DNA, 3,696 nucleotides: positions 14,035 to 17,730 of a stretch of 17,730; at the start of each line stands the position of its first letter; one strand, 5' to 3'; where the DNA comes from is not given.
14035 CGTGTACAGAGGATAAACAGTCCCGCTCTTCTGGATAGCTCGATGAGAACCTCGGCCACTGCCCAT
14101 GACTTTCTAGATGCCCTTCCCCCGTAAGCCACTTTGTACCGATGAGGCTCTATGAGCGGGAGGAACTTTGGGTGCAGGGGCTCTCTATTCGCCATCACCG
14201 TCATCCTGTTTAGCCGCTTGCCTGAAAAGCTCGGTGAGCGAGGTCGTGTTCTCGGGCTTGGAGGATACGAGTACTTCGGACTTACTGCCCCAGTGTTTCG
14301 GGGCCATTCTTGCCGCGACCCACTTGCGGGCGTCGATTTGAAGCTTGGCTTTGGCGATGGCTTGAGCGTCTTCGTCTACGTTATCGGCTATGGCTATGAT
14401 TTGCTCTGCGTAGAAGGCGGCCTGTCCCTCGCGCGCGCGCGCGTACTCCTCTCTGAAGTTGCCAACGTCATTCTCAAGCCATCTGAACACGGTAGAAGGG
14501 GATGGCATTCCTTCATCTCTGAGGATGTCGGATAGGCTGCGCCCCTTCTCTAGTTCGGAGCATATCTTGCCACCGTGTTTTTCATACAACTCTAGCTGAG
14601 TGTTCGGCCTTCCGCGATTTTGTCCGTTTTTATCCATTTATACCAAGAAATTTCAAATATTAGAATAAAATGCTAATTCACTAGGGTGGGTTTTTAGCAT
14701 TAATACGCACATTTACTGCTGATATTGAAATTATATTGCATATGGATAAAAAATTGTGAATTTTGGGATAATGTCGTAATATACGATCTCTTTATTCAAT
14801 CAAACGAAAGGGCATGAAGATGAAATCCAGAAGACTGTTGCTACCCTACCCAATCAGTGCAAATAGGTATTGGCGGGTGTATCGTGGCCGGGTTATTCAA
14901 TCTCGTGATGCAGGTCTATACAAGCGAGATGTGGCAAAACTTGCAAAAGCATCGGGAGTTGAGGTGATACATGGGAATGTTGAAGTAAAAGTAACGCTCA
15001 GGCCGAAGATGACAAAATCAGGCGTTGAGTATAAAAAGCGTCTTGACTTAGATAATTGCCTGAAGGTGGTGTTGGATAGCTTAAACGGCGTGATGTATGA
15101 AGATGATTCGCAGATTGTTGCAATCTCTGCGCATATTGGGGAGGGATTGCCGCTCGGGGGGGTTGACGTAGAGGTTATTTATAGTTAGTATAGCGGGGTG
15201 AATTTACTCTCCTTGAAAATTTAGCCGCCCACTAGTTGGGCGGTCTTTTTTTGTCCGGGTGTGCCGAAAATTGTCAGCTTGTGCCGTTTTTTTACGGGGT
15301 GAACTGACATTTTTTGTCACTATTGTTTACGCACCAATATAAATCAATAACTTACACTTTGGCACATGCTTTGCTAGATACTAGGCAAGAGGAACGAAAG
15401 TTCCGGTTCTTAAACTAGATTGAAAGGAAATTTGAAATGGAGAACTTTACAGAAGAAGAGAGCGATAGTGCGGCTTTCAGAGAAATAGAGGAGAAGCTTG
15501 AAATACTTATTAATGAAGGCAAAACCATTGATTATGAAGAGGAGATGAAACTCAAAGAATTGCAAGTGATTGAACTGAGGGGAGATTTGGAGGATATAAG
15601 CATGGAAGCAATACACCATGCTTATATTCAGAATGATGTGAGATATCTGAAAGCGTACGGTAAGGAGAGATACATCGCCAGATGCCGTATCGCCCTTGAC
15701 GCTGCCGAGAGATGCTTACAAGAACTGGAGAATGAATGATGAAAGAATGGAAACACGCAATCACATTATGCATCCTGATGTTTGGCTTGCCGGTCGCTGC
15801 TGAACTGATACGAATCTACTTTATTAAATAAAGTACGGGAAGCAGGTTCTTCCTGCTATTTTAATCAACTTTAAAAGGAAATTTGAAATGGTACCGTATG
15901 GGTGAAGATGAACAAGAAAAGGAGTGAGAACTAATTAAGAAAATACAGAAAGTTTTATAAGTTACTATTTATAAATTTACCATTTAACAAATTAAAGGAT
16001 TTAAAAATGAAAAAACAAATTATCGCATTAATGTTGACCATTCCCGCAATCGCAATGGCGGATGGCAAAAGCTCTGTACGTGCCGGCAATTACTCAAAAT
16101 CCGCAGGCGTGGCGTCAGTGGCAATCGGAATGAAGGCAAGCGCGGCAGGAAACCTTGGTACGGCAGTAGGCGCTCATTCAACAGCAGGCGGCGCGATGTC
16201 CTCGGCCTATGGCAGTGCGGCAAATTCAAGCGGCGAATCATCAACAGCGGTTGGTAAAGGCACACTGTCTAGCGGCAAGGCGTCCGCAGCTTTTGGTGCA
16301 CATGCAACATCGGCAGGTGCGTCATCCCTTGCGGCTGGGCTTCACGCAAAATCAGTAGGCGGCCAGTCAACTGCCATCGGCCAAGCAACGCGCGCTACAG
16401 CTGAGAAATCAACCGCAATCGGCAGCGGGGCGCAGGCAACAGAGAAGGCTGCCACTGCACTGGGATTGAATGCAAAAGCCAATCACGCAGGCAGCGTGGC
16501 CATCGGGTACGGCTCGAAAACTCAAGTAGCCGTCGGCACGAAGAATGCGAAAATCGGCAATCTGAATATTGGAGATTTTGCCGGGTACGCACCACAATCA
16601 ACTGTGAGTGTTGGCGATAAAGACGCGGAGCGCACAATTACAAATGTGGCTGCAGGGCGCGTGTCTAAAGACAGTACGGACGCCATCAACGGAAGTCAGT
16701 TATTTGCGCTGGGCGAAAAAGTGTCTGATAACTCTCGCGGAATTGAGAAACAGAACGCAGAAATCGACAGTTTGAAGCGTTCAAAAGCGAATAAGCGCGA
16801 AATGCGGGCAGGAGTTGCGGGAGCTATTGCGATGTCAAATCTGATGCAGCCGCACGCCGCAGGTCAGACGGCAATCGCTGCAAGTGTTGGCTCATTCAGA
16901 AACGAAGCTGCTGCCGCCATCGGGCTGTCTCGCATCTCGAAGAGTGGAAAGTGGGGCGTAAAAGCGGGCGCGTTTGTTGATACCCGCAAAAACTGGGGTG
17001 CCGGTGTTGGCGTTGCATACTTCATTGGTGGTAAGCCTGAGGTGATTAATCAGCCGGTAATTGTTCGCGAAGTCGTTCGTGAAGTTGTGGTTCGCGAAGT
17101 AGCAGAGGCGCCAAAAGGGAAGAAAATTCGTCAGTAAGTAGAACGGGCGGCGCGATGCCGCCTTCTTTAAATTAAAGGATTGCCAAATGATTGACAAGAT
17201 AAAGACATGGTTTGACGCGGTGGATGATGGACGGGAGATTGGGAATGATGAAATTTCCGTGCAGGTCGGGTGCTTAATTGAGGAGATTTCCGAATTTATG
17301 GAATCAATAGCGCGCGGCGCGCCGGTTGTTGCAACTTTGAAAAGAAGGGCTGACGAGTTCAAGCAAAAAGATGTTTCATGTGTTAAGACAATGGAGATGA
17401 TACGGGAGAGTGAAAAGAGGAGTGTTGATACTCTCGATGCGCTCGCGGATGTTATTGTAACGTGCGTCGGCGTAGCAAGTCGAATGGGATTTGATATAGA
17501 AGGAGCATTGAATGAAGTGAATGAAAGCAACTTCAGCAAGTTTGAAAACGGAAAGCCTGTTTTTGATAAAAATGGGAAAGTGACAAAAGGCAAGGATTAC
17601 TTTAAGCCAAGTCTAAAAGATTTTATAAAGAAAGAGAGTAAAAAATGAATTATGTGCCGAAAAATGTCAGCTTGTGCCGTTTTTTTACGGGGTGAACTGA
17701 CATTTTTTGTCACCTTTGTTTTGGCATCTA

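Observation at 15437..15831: Translationally coupled pair: very acidic 100-aa protein plus a 31-aa hydrophobic micro-ORF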

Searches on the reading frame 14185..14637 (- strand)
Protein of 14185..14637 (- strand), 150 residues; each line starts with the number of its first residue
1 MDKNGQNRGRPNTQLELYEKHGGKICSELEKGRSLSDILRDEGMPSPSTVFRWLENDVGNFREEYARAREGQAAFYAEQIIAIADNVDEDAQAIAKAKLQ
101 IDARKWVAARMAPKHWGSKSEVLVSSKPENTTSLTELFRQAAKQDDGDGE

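Call 6: search_protein_families(library=pfam, proteins=[window:14185-14637:-], max_evalue=1)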
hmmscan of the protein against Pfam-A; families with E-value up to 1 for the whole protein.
window:14185-14637:- (150 aa): 2 families
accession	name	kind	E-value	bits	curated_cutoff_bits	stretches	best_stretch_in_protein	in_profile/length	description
PF20901.3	Sf6_terminase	-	3.7e-36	123.9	27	1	23-121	7-104/106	Bacteriophage Sf6, terminase small subunit-like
PF23229.2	DUF7067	-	0.35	11.1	27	1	2-38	13-49/56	Alpha-glucan water dikinase, DUF7067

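Call 7: search_protein_families(library=phrogs, proteins=[window:14185-14637:-], max_evalue=1)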
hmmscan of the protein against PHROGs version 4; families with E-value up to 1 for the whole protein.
window:14185-14637:- (150 aa): 4 families
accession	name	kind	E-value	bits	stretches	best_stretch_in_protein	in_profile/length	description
phrog_1482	-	head and packaging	1e-36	126.7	1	19-130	20-127/147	terminase small subunit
phrog_27189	-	unknown function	0.11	13.9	1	52-99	11-54/78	-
phrog_8463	-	integration and excision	0.24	11.3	1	18-69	85-128/380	transposase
phrog_24347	-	unknown function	0.43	10.8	1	12-90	76-154/245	-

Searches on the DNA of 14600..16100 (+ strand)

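Call 9: search_dna_similar(query=window:14600-16100:+, collection=phages, mode=distant)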
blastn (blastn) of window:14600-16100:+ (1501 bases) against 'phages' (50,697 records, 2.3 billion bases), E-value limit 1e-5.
No match.

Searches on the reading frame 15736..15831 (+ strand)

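Call 6: search_protein_families(library=pfam, proteins=[window:15736-15831:+], max_evalue=1)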
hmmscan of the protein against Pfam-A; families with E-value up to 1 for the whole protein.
window:15736-15831:+ (31 aa): 1 family
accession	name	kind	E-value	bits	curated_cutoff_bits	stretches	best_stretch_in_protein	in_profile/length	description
PF14862.11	Defensin_big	-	0.12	12.9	25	1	7-27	3-23/55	Big defensin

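Call 7: search_protein_families(library=phrogs, proteins=[window:15736-15831:+], max_evalue=1)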
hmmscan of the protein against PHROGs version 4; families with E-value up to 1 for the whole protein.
window:15736-15831:+ (31 aa): 0 families

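Call 43: search_protein_families(library=padloc, proteins=[window:15736-15831:+], max_evalue=1)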
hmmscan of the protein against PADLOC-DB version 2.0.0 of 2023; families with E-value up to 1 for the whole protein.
window:15736-15831:+ (31 aa): 0 families

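Call 44: search_protein_families(library=ncbifam, proteins=[window:15736-15831:+], max_evalue=1)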
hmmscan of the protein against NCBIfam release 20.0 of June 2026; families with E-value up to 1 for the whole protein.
window:15736-15831:+ (31 aa): 1 family
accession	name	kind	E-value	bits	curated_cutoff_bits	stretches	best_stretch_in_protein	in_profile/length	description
TIGR03109.2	exosort_XrtA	exception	0.037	13.5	208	1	2-30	192-220/261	exosortase A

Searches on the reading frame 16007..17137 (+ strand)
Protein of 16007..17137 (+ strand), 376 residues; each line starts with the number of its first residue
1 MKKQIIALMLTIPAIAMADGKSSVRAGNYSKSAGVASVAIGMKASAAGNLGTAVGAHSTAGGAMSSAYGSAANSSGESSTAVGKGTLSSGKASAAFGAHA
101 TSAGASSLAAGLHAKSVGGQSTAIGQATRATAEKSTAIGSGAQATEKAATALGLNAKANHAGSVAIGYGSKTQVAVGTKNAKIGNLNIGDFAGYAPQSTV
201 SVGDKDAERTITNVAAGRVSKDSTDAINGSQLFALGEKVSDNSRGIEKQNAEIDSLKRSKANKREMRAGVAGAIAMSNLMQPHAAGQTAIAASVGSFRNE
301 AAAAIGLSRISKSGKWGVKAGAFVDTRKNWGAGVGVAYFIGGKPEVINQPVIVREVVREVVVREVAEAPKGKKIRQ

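Call 6: search_protein_families(library=pfam, proteins=[window:16007-17137:+], max_evalue=1)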
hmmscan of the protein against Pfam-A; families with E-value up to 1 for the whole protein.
window:16007-17137:+ (376 aa): 3 families
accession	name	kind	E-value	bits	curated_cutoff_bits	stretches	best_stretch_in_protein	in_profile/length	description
PF05662.19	YadA_stalk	-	9.1e-12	45.6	28.4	1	210-251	1-39/43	Coiled stalk of trimeric autotransporter adhesin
PF03895.21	YadA_anchor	-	3e-10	40.5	22.7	1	280-338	1-58/60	YadA-like membrane anchor domain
PF05658.19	YadA_head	-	1.1e-07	32.5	25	2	144-170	1-27/27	YadA head domain repeat (2 copies)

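Call 7: search_protein_families(library=phrogs, proteins=[window:16007-17137:+], max_evalue=1)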
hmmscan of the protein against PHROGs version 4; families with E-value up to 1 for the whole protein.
window:16007-17137:+ (376 aa): 5 families
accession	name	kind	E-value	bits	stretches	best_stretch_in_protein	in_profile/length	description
phrog_20057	-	unknown function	2.3e-13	49.2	2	23-177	534-694/2265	-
phrog_10464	-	unknown function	3.5e-08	33.8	2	39-187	149-293/492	-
phrog_10009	-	unknown function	1.2e-05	25.6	1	196-261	259-324/532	-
phrog_17426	-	tail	0.00027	21.2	1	127-338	272-490/492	adhesin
phrog_10584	-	unknown function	0.25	12.7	1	2-42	5-43/57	-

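Call 43: search_protein_families(library=padloc, proteins=[window:16007-17137:+], max_evalue=1)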
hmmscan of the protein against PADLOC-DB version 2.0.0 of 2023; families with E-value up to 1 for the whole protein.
window:16007-17137:+ (376 aa): 0 families

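Call 44: search_protein_families(library=ncbifam, proteins=[window:16007-17137:+], max_evalue=1)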
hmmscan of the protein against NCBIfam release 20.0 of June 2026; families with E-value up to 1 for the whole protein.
window:16007-17137:+ (376 aa): 6 families
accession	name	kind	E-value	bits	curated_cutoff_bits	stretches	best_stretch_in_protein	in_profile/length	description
NF033477.2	EmaA_autotrans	exception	2.6e-32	111.2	3000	4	251-339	2010-2099/2100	collagen-binding adhesin autotransporter EmaA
NF033481.2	auto_Ata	exception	3.2e-14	51.2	2500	2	24-177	535-694/1862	trimeric autotransporter adhesin Ata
NF033478.1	YadA_autotrans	exception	9.4e-12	44.6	750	2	66-254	93-267/459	trimeric autotransporter adhesin YadA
NF033870.1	VOMP_auto_Cterm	subfamily_domain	6.9e-09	35.6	500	2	208-257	105-154/347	Vomp family autotransporter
NF040984.1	BimA_first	exception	1e-06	28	800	2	93-329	303-507/517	trimeric autotransporter actin-nucleating factor BimA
NF040983.1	BimA_second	exception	5.6e-06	25.5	600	2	197-329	248-371/381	trimeric autotransporter actin-nucleating factor BimA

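Call 48: search_dna_similar(query=window:16007-17137:+, collection=phages, mode=protein, max_rows=15)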
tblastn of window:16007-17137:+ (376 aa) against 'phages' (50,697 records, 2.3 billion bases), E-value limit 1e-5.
Records with a match: 7; places in all: 10; records where one place covers at least 80% of the query: 0.
Best place of each record, by identity: <60% 7.
By first word of the organism name: Salmonella 2; Acinetobacter 2; Enterobacteria 2; Burkholderia 1.
By host as written in the record: Homo sapiens 2; - 2; Escherichia coli ECOR-9 2; Burkholderia glumae 1.
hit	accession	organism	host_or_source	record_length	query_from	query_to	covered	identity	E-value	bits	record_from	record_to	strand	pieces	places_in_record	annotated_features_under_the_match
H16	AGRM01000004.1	Salmonella enterica subsp. houtenae str. ATCC BAA-1581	Homo sapiens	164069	118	278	43%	38.8%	6e-12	73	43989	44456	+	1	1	Hep_Hag protein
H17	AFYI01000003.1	Salmonella enterica subsp. enterica serovar Infantis str. ...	Homo sapiens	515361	134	346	57%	28.2%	3e-9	65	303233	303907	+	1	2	small, acid-soluble spore protein, SspJ family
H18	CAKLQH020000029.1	Acinetobacter phage MD-2021a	not known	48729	123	313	51%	31.1%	2e-6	56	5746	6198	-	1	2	hemagglutinin/invasin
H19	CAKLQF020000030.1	Acinetobacter phage MD-2021a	not known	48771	123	313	51%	31.1%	2e-6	56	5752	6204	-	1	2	hemagglutinin/invasin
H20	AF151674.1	Enterobacteria phage P-EibC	Escherichia coli ECOR-9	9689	122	338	58%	26.2%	4e-6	55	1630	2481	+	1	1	eibC: immunoglobulin-binding protein EibC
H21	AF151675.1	Enterobacteria phage P-EibD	Escherichia coli ECOR-9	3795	132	338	55%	25.9%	7e-6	54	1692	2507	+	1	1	eibD: immunoglobulin-binding protein EibD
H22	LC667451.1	Burkholderia phage FLC9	Burkholderia glumae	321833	198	338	38%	33.1%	8e-9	64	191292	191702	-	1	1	hypothetical protein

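Call 50: find_homologous_proteins(query=window:16007-17134:+, max_evalue=1e-20)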
Query window:16007-17134:+ (376 aa): 400 proteins with E <= 1e-20 among 8000 candidates; the best 120 are listed.
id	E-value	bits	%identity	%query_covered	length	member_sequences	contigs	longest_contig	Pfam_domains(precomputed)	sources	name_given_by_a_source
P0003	8.5e-210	714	96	100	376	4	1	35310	PF03895.22,PF05658.20,PF05662.20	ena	-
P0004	2.9e-193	660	89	100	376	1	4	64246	PF03895.22,PF05658.20,PF05662.20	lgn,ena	-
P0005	3.4e-186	636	86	100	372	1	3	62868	PF03895.22,PF05658.20,PF05662.20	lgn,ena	-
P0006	2.1e-116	407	59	100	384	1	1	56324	PF03895.22,PF05658.20,PF05662.20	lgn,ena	-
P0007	1.1e-109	385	57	100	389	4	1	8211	PF03895.22,PF05658.20,PF05662.20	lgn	-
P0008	3.5e-108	380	52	100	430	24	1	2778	PF03895.22,PF05658.20,PF05662.20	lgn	-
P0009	4.5e-108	380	56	100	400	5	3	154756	PF03895.22,PF05658.20,PF05662.20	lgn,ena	-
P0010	8.9e-108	379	46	100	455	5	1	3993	PF03895.22,PF05658.20,PF05662.20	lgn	-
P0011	2.2e-106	374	52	100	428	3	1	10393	PF03895.22,PF05658.20,PF05662.20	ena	-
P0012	6.4e-106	373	50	100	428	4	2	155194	PF03895.22,PF05658.20,PF05662.20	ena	-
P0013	1.0e-88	316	51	64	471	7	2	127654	PF03895.22,PF05658.20,PF05662.20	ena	-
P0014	5.0e-88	314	46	100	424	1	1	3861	PF03895.22,PF05658.20,PF05662.20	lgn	-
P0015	2.7e-86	308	45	100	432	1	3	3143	PF03895.22,PF05658.20,PF05662.20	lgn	-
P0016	4.9e-86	307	46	100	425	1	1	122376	PF03895.22,PF05658.20,PF05662.20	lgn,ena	-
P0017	6.3e-86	307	45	100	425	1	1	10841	PF03895.22,PF05658.20,PF05662.20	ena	-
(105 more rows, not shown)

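Call 51: find_encoding_contigs(protein=P0004, flank=4000, max_places=3)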
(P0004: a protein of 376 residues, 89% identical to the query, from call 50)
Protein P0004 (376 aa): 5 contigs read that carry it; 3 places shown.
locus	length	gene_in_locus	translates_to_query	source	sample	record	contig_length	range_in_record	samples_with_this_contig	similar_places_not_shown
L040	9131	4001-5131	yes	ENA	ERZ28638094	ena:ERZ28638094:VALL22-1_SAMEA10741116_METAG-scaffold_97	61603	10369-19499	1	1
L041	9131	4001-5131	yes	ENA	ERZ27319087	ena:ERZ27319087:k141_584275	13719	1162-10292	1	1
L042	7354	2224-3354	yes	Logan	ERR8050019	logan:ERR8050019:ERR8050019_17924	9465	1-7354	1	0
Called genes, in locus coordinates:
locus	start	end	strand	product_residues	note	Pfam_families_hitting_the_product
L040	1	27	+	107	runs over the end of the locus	-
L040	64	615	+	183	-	PF01520:Amidase_3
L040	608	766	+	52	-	-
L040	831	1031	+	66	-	-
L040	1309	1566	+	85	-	PF11753:DUF3310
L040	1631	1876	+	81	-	-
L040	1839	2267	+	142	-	-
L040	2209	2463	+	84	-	PF23793:LysC (weak)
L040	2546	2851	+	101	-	-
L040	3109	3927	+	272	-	-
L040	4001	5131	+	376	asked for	PF05658:YadA_head (weak), PF05662:YadA_stalk, PF03895:YadA_anchor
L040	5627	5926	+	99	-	-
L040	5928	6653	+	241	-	-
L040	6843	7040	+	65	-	-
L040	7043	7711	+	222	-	-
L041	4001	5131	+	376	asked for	PF05658:YadA_head (weak), PF05662:YadA_stalk, PF03895:YadA_anchor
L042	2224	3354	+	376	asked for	PF05658:YadA_head (weak), PF05662:YadA_stalk, PF03895:YadA_anchor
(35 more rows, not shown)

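Call 52: find_encoding_contigs(protein=P0005, flank=4000, max_places=3)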
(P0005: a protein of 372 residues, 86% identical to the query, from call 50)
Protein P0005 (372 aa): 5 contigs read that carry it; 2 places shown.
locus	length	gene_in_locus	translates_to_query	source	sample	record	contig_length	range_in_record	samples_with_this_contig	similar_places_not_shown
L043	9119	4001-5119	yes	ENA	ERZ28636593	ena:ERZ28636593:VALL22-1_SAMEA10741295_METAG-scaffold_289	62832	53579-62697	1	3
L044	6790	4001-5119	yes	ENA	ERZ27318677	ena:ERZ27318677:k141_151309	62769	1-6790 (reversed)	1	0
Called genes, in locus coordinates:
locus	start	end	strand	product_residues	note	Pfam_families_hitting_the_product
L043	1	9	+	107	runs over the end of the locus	-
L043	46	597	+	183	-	PF01520:Amidase_3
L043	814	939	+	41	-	-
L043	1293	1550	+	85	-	PF11753:DUF3310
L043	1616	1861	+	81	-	-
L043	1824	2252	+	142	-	-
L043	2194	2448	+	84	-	PF23793:LysC (weak)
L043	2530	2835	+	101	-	-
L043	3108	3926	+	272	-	-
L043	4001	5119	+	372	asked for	PF05658:YadA_head (weak), PF05662:YadA_stalk, PF03895:YadA_anchor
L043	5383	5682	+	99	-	-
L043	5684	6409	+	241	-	-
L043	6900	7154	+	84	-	-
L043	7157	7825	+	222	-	-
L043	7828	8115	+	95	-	-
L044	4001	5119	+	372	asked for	PF05658:YadA_head (weak), PF05662:YadA_stalk, PF03895:YadA_anchor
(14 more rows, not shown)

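Call 53: find_encoding_contigs(protein=P0003, flank=4000, max_places=3)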
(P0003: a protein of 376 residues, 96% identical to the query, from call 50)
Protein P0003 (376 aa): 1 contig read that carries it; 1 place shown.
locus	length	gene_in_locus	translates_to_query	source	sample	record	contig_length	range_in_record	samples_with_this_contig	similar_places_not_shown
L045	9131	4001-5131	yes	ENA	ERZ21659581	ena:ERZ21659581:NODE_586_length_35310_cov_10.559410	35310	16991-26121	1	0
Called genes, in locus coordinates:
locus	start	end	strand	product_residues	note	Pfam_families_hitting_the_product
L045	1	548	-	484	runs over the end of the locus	PF06381:Phage_portal_3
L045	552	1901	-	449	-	PF04466:Terminase_3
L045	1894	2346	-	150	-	PF20901:Sf6_terminase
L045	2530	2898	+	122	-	PF05866:RusA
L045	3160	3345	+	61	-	-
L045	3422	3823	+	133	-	-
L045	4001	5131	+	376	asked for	PF05658:YadA_head (weak), PF05662:YadA_stalk, PF03895:YadA_anchor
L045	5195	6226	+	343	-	PF00145:DNA_methylase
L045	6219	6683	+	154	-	-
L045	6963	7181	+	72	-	-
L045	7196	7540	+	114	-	-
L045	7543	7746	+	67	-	-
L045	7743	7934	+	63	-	-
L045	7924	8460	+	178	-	PF05766:NinG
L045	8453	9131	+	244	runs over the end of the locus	PF13392:HNH_3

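Call 86: search_protein_families(library=pfam, proteins=[L045:3160-3345:+], max_evalue=0.1)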
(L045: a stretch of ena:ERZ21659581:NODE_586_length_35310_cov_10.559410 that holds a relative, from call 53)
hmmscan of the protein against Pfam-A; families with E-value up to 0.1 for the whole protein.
L045:3160-3345:+ (61 aa): 0 families

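Call 87: search_protein_families(library=phrogs, proteins=[L045:3160-3345:+], max_evalue=0.01)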
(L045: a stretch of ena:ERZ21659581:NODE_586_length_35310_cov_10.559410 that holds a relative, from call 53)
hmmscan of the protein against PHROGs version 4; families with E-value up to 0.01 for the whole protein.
L045:3160-3345:+ (61 aa): 2 families
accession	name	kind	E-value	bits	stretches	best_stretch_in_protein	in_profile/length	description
phrog_9408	-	unknown function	0.0036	16.9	1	1-57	22-73/524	-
phrog_6234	-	moron, auxiliary metabolic gene and host takeover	0.0037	18.3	0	1-21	1-21/47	host RecBCD nuclease inhibitor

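Call 89: search_solved_structures(query=L045:3160-3345:+, max_evalue=1)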
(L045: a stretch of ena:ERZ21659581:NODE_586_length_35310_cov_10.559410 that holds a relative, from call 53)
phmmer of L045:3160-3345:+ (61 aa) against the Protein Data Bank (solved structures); distinct sequences matched with E-value up to 1: 1.
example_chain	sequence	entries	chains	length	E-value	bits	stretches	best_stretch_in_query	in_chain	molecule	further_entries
8b8a_A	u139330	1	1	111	0.36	14.7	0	24-55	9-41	Phosphoprotein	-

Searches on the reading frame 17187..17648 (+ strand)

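Call 6: search_protein_families(library=pfam, proteins=[window:17187-17648:+], max_evalue=1)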
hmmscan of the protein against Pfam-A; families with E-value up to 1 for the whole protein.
window:17187-17648:+ (153 aa): 3 families
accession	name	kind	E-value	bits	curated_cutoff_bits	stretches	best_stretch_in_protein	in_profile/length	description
PF12643.12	MazG-like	-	0.00032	21.3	27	1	78-115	30-66/85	MazG-like family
PF01503.22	PRA-PH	-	0.0022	18.8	21.3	1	30-115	34-86/86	Phosphoribosyl-ATP pyrophosphohydrolase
PF03819.22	MazG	-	0.027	15.2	22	1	29-112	9-63/74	MazG nucleotide pyrophosphohydrolase domain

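Call 7: search_protein_families(library=phrogs, proteins=[window:17187-17648:+], max_evalue=1)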
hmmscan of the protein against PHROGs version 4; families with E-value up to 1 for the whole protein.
window:17187-17648:+ (153 aa): 10 families
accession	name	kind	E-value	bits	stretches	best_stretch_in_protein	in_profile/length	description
phrog_671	-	other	5.5e-30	105.5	1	2-152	539-662/678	nucleotide pyrophosphohydrolase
phrog_4159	-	other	4.9e-11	43.4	1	67-151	169-260/270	nucleotide pyrophosphohydrolase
phrog_2144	-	other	3.1e-08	34.6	1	22-120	29-112/290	MazG-like pyrophosphatase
phrog_3301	-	other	0.0021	19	1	31-121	83-163/169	pyrophosphatase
phrog_10711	-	unknown function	0.012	16.7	0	115-140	20-43/73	-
phrog_715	-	other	0.017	16.4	1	2-110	10-96/123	MazG-like pyrophosphatase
phrog_12019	-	other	0.054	14.2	1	78-142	168-235/241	MazG-like pyrophosphatase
phrog_1992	-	other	0.07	13.7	1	2-117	96-172/293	MazG-like pyrophosphatase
phrog_14756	-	unknown function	0.11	13.5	1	98-127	11-40/61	-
phrog_13110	-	unknown function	0.27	12.1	1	28-81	28-82/154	-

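Call 43: search_protein_families(library=padloc, proteins=[window:17187-17648:+], max_evalue=1)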
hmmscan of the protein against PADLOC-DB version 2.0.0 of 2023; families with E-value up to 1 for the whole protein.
window:17187-17648:+ (153 aa): 0 families

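Call 44: search_protein_families(library=ncbifam, proteins=[window:17187-17648:+], max_evalue=1)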
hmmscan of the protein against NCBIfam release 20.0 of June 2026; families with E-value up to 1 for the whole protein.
window:17187-17648:+ (153 aa): 1 family
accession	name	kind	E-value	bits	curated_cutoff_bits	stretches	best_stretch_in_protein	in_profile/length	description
TIGR00996.1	Mtu_fam_mce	paralog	0.21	10.7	140.5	1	36-111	189-264/291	MCE family protein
